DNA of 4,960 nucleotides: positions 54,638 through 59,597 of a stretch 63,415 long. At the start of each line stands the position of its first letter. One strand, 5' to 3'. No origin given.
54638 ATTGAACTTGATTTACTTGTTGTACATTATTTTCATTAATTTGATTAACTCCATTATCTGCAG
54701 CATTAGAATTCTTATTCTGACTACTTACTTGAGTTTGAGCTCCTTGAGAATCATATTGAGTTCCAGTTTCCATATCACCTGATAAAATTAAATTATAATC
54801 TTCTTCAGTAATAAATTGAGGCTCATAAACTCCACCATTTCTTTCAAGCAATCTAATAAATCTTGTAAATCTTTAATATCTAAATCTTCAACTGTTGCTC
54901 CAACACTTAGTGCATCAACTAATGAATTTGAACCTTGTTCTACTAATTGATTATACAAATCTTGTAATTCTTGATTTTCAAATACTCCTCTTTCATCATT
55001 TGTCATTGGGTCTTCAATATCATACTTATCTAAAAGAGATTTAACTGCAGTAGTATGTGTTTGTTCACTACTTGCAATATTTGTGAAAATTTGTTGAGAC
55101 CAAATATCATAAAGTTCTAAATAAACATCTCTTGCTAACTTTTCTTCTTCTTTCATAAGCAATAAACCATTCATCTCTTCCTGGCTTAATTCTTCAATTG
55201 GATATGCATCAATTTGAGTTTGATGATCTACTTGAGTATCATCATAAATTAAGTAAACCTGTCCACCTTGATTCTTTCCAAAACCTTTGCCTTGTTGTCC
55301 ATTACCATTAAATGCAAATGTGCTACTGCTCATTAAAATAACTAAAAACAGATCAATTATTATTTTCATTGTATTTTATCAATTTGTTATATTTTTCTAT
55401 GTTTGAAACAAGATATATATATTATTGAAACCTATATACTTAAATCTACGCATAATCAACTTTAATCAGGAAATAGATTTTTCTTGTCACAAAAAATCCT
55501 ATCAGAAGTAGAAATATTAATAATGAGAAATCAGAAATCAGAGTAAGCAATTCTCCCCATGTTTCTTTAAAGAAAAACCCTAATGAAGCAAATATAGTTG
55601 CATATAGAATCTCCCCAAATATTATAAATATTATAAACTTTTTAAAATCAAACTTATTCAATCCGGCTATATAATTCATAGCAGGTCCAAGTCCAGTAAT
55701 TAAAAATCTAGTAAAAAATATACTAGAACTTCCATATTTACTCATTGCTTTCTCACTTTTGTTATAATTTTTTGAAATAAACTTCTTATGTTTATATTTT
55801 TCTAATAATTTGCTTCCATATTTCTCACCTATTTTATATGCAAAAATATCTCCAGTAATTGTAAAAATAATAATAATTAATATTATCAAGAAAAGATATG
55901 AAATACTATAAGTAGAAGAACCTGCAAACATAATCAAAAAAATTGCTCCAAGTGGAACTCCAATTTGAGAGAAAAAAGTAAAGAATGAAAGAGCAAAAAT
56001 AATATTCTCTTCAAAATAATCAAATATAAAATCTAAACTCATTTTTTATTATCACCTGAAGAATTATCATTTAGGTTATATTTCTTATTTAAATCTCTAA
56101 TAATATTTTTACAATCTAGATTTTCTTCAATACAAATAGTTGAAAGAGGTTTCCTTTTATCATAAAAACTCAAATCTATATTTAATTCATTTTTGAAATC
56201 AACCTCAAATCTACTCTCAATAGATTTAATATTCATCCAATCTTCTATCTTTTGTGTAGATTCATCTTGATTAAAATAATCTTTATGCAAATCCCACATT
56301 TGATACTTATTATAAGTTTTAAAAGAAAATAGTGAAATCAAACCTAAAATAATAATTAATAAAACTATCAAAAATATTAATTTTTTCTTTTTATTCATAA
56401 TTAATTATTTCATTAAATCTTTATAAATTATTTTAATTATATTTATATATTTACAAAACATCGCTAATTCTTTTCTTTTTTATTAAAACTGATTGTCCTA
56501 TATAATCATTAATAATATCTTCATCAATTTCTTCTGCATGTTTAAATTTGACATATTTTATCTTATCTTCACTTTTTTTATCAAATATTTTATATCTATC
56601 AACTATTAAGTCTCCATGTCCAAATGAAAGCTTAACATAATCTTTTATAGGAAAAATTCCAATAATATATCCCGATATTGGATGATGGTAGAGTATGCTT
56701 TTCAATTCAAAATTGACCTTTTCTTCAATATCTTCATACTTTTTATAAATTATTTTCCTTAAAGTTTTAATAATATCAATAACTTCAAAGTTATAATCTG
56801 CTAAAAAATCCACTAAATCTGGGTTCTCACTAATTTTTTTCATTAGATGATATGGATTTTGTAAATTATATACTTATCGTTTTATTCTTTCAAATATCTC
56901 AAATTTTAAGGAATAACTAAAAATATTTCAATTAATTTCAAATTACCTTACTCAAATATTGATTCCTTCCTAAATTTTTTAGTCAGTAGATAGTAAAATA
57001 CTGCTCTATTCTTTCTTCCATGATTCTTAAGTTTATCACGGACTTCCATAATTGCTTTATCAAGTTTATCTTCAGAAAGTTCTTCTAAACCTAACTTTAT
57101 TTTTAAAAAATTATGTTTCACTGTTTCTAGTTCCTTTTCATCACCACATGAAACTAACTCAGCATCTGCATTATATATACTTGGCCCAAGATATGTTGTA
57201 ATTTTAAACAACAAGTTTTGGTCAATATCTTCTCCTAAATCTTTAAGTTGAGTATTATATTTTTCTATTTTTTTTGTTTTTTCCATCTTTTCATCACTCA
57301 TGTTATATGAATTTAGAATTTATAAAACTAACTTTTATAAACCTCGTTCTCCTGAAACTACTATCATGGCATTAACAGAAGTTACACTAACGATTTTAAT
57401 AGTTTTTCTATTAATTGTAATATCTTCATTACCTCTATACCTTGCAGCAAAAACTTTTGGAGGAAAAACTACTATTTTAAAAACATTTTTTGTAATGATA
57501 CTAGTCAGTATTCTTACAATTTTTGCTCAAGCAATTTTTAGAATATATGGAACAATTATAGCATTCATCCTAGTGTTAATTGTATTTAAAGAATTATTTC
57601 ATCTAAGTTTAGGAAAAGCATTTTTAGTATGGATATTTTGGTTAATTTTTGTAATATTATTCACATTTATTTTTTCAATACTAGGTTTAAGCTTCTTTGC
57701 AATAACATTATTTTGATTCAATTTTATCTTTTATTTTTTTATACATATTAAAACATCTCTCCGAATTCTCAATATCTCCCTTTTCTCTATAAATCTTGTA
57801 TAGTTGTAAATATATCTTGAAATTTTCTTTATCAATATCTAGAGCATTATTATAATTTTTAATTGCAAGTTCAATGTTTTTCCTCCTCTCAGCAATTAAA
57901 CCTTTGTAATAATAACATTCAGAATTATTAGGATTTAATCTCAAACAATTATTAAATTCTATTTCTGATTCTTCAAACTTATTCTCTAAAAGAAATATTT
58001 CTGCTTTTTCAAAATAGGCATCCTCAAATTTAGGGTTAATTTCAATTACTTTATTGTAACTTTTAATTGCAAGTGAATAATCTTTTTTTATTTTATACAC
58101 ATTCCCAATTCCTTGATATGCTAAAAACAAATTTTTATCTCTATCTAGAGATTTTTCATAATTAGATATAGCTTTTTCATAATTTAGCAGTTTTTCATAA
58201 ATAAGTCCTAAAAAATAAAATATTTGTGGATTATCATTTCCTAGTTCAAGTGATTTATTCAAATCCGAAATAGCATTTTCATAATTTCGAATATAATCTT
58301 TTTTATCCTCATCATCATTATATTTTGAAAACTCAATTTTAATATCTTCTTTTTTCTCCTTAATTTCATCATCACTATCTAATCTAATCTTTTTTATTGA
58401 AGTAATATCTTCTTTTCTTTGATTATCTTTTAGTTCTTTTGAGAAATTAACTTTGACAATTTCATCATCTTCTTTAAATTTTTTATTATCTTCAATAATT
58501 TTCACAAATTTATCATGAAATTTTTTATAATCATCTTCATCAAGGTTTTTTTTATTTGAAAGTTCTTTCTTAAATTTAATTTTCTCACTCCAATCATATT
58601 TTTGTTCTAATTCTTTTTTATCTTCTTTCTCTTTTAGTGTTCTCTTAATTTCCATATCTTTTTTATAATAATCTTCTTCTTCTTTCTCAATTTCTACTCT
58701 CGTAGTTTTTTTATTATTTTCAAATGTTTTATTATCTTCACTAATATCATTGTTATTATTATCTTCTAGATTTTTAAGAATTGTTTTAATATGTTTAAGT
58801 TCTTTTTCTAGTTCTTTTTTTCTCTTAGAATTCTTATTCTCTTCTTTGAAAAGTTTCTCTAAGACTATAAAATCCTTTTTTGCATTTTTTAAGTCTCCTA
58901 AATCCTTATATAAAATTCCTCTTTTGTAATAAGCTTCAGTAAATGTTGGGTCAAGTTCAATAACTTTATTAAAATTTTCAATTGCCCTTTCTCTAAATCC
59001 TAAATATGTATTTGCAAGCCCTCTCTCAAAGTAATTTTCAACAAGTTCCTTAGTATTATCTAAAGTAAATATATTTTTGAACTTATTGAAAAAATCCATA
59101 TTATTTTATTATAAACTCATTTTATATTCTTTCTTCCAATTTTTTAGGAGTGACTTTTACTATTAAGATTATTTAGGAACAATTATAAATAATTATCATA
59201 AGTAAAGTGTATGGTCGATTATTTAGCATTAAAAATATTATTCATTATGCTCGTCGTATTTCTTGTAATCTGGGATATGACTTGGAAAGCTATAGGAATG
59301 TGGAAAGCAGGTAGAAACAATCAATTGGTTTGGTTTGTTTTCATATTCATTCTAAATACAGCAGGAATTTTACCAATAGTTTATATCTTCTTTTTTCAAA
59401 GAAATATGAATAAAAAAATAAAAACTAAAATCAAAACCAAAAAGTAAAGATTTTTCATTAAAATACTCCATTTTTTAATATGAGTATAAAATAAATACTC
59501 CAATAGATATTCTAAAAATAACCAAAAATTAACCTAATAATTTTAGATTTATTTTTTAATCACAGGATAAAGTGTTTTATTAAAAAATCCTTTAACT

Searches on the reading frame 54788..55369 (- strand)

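Call 60: search_protein_families(library=pfam, proteins=[window:54788-55369:-], max_evalue=0.001)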
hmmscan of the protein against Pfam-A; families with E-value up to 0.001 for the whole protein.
window:54788-55369:- (193 aa): 1 family
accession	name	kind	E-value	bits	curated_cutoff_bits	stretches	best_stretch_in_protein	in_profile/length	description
PF09968.15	DUF2202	-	2.9e-47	160.9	22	1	65-172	1-108/162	Uncharacterized protein domain (DUF2202)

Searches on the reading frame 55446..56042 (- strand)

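Call 60: search_protein_families(library=pfam, proteins=[window:55446-56042:-], max_evalue=0.001)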
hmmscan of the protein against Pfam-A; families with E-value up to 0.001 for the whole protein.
window:55446-56042:- (198 aa): 1 family
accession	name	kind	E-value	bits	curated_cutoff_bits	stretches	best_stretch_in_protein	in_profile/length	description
PF09335.16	VTT_dom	-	2.8e-12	47.6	33.9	1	40-155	9-121/123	VTT domain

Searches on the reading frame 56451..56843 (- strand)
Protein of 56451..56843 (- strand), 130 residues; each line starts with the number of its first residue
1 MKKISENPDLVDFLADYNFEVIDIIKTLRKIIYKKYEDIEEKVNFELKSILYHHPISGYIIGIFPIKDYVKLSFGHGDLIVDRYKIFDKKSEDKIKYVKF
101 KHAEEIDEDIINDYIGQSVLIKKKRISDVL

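Call 60: search_protein_families(library=pfam, proteins=[window:56451-56843:-], max_evalue=0.001)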
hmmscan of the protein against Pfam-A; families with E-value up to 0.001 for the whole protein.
window:56451-56843:- (130 aa): 1 family
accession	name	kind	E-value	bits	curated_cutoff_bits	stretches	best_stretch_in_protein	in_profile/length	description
PF08818.16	DUF1801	-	1.4e-10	41.8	27.2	1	23-118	3-84/85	Domain of unknown function (DU1801)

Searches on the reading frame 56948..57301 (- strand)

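Call 60: search_protein_families(library=pfam, proteins=[window:56948-57301:-], max_evalue=0.001)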
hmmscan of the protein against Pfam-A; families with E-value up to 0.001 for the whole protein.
window:56948-57301:- (117 aa): 1 family
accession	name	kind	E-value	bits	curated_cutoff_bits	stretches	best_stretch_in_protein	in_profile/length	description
PF11015.13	DUF2853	-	9.7e-31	106.8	25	1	15-114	2-101/101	Protein of unknown function (DUF2853)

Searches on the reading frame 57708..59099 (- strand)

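Call 16: search_protein_families(library=pfam, proteins=[window:57708-59099:-], max_evalue=0.001)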
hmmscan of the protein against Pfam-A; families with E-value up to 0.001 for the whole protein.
window:57708-59099:- (463 aa): 18 families
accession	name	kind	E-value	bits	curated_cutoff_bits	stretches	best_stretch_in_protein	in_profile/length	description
PF00515.34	TPR_1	-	8e-34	114.5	27.8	3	327-358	3-34/34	Tetratricopeptide repeat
PF07719.23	TPR_2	-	9.6e-33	110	27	3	292-323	2-33/34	Tetratricopeptide repeat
PF13181.12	TPR_8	-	8.7e-32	107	25.7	2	327-357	3-33/34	Tetratricopeptide repeat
PF13414.12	TPR_11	-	2.8e-31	107.4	26.8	4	332-369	1-38/42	TPR repeat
PF13431.12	TPR_17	-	2.9e-23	80.6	24.4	2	43-73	2-32/34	Tetratricopeptide repeat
PF14559.12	TPR_19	-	1.3e-15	57.9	25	0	339-394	5-60/68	Tetratricopeptide repeat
PF13424.12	TPR_12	-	3.4e-13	50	30.1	1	294-355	6-75/77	Tetratricopeptide repeat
PF13432.12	TPR_16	-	2.2e-12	47.6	32.7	0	375-423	13-61/65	Tetratricopeptide repeat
PF13428.12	TPR_14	-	2.2e-11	43.7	23.5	0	328-368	4-44/44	Tetratricopeptide repeat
PF13174.12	TPR_6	-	2.8e-09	37.4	26.3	0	55-78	1-24/33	Tetratricopeptide repeat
PF24575.1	TPR_Slam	-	6.1e-09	36.7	35.2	1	309-381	33-103/104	Surface lipoprotein assembly modifier, N-terminal TPR repeats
PF25063.1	ARM_TT21_C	-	2.4e-08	34.6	35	2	357-426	93-162/209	Tetratricopeptide repeat protein 21 C-terminal ARM domain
PF13371.12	TPR_9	-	1.5e-07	31.7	35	0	37-77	12-52/73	Tetratricopeptide repeat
PF23914.1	TPR_CcmH_CycH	-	3.1e-06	27.5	42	0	332-421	57-149/158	Cytochrome c-type biogenesis protein H TPR domain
PF12895.13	ANAPC3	-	7.6e-06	26.6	27.2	0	272-316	38-81/82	Anaphase-promoting complex, cyclosome, subunit 3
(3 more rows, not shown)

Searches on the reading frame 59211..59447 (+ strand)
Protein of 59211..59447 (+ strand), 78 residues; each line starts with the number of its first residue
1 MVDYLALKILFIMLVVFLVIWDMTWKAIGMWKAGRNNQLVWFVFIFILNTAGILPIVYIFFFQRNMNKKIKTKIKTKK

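Call 60: search_protein_families(library=pfam, proteins=[window:59211-59447:+], max_evalue=0.001)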
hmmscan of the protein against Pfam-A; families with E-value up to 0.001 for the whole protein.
window:59211-59447:+ (78 aa): 1 family
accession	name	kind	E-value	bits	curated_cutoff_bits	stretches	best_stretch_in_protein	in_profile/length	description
PF18893.5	DUF5652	-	8.5e-24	83.5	23.4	1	12-68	13-69/71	Family of unknown function (DUF5652)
